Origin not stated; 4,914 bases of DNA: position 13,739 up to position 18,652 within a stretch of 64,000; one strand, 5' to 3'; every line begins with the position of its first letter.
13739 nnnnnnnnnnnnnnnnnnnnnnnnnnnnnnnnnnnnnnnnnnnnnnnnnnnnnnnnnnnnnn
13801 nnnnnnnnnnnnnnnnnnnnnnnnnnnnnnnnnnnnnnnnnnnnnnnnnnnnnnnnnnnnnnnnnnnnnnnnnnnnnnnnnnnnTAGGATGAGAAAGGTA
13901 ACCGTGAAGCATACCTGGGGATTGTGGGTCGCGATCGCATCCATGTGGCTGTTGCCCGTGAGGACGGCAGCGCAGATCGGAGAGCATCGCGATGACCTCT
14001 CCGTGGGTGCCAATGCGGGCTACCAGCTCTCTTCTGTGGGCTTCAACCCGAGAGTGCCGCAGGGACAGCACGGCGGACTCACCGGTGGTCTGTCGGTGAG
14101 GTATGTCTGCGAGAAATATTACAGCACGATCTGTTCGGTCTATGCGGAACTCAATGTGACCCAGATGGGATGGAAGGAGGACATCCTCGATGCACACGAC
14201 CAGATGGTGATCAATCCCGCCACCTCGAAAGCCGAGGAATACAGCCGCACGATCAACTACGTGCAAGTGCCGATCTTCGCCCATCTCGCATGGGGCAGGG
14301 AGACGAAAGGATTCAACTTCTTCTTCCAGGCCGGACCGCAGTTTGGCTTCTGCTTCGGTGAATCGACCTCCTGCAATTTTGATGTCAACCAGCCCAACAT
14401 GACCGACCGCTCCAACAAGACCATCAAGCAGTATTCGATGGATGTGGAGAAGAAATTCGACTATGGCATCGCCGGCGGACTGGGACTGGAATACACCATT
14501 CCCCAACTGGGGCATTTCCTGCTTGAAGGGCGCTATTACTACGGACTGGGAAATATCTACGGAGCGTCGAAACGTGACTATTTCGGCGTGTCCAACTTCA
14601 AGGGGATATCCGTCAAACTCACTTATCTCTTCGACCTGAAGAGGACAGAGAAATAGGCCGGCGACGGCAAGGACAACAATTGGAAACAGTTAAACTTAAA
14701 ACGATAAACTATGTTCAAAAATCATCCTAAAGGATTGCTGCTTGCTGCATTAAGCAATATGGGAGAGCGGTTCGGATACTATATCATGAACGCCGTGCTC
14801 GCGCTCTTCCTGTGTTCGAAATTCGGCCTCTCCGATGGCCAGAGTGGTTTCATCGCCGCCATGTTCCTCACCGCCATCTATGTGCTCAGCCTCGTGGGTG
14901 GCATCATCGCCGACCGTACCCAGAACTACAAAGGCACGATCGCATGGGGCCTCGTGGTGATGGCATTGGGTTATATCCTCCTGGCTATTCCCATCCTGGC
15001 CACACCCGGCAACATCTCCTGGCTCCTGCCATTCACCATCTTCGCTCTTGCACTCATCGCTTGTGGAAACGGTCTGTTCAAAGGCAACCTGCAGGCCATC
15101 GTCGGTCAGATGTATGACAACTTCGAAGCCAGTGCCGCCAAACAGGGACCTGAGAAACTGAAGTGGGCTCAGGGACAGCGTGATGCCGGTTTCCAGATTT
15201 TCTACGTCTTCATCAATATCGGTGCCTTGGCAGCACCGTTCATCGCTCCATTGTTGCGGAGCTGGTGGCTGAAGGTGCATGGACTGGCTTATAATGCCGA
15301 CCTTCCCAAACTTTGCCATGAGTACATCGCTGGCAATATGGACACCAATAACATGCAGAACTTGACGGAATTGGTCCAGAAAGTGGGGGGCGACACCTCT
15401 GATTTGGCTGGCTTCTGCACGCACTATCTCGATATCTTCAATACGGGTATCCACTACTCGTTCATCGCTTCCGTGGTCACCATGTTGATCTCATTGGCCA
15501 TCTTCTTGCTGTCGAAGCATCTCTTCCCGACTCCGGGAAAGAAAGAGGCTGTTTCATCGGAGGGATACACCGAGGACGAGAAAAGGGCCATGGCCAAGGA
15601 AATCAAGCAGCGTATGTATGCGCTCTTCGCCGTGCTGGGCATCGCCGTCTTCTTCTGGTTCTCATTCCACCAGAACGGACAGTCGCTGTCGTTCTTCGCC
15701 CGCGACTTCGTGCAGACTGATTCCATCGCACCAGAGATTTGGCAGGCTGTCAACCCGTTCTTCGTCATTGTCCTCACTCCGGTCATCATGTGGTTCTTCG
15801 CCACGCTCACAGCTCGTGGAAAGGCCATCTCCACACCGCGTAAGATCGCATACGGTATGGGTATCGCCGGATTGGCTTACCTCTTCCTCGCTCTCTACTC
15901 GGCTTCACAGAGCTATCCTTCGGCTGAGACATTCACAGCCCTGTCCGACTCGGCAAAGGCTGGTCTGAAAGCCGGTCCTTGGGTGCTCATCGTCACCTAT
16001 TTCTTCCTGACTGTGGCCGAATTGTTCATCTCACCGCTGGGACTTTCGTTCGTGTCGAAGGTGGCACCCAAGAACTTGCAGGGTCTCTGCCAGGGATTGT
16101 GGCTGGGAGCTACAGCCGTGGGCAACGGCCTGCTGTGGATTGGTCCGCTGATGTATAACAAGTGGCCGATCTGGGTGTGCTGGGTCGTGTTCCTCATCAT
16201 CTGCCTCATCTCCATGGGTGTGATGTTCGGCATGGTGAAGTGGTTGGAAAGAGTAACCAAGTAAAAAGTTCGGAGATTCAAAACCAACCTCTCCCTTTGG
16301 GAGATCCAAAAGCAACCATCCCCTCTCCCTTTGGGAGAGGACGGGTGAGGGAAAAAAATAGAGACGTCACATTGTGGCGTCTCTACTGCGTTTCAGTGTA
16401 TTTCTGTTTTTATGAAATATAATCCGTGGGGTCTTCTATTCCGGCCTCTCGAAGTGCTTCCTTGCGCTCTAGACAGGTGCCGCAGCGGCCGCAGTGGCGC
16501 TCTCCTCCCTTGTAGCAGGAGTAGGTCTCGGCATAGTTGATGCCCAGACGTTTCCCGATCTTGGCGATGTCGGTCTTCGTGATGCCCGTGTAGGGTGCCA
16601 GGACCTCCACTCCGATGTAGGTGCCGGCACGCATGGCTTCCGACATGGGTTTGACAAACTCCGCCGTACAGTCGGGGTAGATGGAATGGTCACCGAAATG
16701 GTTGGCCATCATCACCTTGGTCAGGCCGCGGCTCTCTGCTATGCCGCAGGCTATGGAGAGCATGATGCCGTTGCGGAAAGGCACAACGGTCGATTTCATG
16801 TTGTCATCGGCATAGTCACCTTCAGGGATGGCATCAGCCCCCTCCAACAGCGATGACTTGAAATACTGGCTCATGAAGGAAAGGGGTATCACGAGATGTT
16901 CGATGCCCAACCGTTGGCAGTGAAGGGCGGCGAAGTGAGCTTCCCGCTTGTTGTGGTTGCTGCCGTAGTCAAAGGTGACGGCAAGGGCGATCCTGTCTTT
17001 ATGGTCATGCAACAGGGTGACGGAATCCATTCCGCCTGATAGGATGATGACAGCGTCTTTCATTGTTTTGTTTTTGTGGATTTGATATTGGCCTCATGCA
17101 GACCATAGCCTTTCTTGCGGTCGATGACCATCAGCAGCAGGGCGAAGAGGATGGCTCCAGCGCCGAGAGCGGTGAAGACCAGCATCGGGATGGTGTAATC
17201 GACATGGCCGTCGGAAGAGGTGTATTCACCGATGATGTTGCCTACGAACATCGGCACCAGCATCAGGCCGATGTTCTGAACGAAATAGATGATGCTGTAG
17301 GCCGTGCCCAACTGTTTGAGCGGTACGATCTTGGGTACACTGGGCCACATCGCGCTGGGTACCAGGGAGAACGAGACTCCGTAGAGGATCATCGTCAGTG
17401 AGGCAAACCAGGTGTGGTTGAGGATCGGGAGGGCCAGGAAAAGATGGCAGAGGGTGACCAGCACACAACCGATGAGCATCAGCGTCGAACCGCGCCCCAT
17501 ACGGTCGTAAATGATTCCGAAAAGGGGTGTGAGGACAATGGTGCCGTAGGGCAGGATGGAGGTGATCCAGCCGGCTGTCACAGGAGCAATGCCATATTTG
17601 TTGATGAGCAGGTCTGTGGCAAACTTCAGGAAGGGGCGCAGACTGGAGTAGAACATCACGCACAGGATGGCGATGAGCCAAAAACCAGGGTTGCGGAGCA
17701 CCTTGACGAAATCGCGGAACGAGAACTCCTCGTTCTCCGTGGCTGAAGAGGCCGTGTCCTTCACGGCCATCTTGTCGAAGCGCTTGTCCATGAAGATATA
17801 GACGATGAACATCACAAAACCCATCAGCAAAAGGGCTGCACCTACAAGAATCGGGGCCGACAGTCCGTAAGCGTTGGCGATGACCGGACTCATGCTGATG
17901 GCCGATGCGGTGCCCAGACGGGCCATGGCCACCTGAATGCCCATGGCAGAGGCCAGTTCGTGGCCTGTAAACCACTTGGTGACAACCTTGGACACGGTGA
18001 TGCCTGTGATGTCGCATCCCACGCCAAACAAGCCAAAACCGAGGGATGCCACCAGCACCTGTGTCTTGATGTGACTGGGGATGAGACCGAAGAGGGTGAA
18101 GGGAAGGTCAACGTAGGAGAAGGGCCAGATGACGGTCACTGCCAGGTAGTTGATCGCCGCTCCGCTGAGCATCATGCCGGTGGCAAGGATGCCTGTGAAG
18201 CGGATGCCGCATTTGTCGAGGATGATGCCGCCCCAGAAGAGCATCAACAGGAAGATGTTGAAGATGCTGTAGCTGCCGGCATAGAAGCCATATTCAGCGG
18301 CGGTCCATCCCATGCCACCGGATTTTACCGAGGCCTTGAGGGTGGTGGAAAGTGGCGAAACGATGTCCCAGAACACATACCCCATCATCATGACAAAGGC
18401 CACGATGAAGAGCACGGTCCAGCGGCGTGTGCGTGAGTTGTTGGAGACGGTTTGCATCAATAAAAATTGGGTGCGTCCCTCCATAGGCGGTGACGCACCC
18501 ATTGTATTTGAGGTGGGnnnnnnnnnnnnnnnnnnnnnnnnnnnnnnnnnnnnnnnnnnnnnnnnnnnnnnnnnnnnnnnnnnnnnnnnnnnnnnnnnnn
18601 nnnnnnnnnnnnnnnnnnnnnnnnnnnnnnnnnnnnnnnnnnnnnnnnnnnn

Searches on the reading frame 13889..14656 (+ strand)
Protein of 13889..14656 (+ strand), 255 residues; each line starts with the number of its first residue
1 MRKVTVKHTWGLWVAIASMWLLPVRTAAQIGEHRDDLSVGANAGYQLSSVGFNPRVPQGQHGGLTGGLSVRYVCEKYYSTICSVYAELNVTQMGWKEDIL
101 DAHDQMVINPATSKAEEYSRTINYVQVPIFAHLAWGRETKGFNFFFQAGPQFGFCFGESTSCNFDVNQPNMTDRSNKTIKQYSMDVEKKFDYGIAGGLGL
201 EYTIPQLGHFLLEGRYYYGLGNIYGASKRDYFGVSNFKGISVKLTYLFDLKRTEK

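Call 3: search_protein_families(library=pfam, proteins=[window:13889-14656:+])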
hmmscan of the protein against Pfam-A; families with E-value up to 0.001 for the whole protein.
window:13889-14656:+ (255 aa): 1 family
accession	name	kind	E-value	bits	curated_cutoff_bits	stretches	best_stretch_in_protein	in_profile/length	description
PF13568.12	OMP_b-brl_2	-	2e-33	116.3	27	1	28-224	2-174/175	Outer membrane protein beta-barrel domain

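Call 4: search_protein_families(library=ncbifam, proteins=[window:13889-14656:+])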
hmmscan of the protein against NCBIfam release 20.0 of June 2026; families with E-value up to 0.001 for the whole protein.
window:13889-14656:+ (255 aa): 1 family
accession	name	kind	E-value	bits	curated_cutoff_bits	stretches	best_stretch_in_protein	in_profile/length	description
NF049866.1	outer_TDE1717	subfamily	7.8e-08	32.5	135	1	78-231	61-186/210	TDE1717 family outer membrane beta-barrel protein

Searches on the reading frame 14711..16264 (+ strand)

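Call 3: search_protein_families(library=pfam, proteins=[window:14711-16264:+])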
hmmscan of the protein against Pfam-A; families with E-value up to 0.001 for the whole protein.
window:14711-16264:+ (517 aa): 2 families
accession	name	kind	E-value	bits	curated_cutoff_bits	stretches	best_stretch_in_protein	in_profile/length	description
PF00854.27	PTR2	-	9.1e-47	160.2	27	2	296-474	195-371/392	POT family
PF07690.21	MFS_1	-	2.4e-13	50.2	33.4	1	14-185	3-147/347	Major Facilitator Superfamily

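Call 4: search_protein_families(library=ncbifam, proteins=[window:14711-16264:+])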
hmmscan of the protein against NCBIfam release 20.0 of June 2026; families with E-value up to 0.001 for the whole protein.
window:14711-16264:+ (517 aa): 6 families
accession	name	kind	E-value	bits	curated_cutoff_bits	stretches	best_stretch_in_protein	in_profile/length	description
TIGR00924.1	yjdL_sub1_fam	subfamily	2.1e-52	178.7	130.2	2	2-183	5-165/475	oligopeptide:H+ symporter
NF007575.0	PRK10207.1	equivalog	3.7e-38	131.5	856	2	295-470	261-426/489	dipeptide/tripeptide permease DtpB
NF007137.0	PRK09584.1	equivalog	2.7e-34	118.7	728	2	5-183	19-174/500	dipeptide/tripeptide permease DtpA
TIGR00926.1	2A1704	subfamily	1.1e-25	90.2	821.6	2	6-184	2-165/671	oligopeptide:H+ symporter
NF012006.0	PRK15462.1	subfamily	3.7e-19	68.8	623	2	15-180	17-159/493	dipeptide permease DtpD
TIGR00886.1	2A0108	subfamily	0.0003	20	311.7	1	26-121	244-339/368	NarK family nitrate/nitrite MFS transporter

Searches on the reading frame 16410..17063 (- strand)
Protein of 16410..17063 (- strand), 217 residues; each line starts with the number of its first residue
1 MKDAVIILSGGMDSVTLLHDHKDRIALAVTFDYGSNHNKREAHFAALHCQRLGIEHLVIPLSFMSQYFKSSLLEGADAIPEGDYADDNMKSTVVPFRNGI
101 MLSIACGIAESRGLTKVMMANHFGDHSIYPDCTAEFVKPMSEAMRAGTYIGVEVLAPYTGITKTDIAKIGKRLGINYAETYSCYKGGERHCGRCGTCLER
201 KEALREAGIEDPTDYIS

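Call 3: search_protein_families(library=pfam, proteins=[window:16410-17063:-])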
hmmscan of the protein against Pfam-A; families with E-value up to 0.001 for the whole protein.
window:16410-17063:- (217 aa): 3 families
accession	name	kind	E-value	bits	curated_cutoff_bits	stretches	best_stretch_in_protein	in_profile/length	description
PF06508.19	QueC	-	2.9e-56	190.8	22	1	4-207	2-209/210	Queuosine biosynthesis protein QueC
PF01171.26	ATP_bind_3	-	0.00031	20.9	27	0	5-59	3-64/182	PP-loop family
PF19932.4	DUF6395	-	0.00077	19.9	25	0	149-207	8-65/174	Family of unknown function (DUF6395)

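Call 4: search_protein_families(library=ncbifam, proteins=[window:16410-17063:-])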
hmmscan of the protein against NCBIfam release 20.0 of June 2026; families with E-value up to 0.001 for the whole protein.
window:16410-17063:- (217 aa): 5 families
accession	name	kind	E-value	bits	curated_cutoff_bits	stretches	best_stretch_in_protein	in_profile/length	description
TIGR00364.1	TIGR00364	equivalog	5.9e-52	176.1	150.3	1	4-200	1-201/201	7-cyano-7-deazaguanine synthase QueC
NF008317.0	PRK11106.1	equivalog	5.2e-25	88.1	378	1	1-206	1-212/231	7-cyano-7-deazaguanine synthase QueC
NF041925.1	QatC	equivalog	2.4e-06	26.7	280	1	149-215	248-326/398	Qat anti-phage system QueC-like protein QatC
TIGR02432.1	lysidine_TilS_N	equivalog_domain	5.5e-05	23.2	93.6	1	5-62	3-67/189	tRNA lysidine(34) synthetase TilS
TIGR00268.2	TIGR00268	equivalog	0.00037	19.9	150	0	1-64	13-79/259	ATP-dependent sacrificial sulfur transferase LarE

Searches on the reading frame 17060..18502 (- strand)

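Call 3: search_protein_families(library=pfam, proteins=[window:17060-18502:-])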
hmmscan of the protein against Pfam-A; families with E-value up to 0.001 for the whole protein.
window:17060-18502:- (480 aa): 3 families
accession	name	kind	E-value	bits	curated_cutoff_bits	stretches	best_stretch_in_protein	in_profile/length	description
PF07690.21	MFS_1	-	8.4e-29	101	33.4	2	298-464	22-178/347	Major Facilitator Superfamily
PF12832.13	MFS_1_like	-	3.2e-06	26.9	25.2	1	287-458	17-176/373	MFS_1 like family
PF13347.12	MFS_2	-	0.00032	19.8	27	1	176-459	127-419/427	MFS/sugar transport protein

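Call 4: search_protein_families(library=ncbifam, proteins=[window:17060-18502:-])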
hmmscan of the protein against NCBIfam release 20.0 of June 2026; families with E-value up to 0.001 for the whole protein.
window:17060-18502:- (480 aa): 6 families
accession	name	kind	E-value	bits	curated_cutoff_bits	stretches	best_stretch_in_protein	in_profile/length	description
TIGR00893.1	2A0114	subfamily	1.4e-13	50.5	395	1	66-446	26-393/399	D-galactonate transporter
NF049980.1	SfMCT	equivalog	3.2e-11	42.5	320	1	33-426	10-364/378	L-lactate MFS transporter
TIGR00881.1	2A0104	subfamily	2.9e-10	39.7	407.75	1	165-427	99-373/379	phosphoglycerate transporter protein PgtP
TIGR00880.1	2_A_01_02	superfamily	5.5e-07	29.8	131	1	320-428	10-114/141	multidrug resistance protein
TIGR00886.1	2A0108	subfamily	7e-06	25.3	311.7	1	30-380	2-336/368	NarK family nitrate/nitrite MFS transporter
NF007077.0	PRK09528.1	subfamily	1.6e-05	23.6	429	1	269-366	8-108/421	galactoside permease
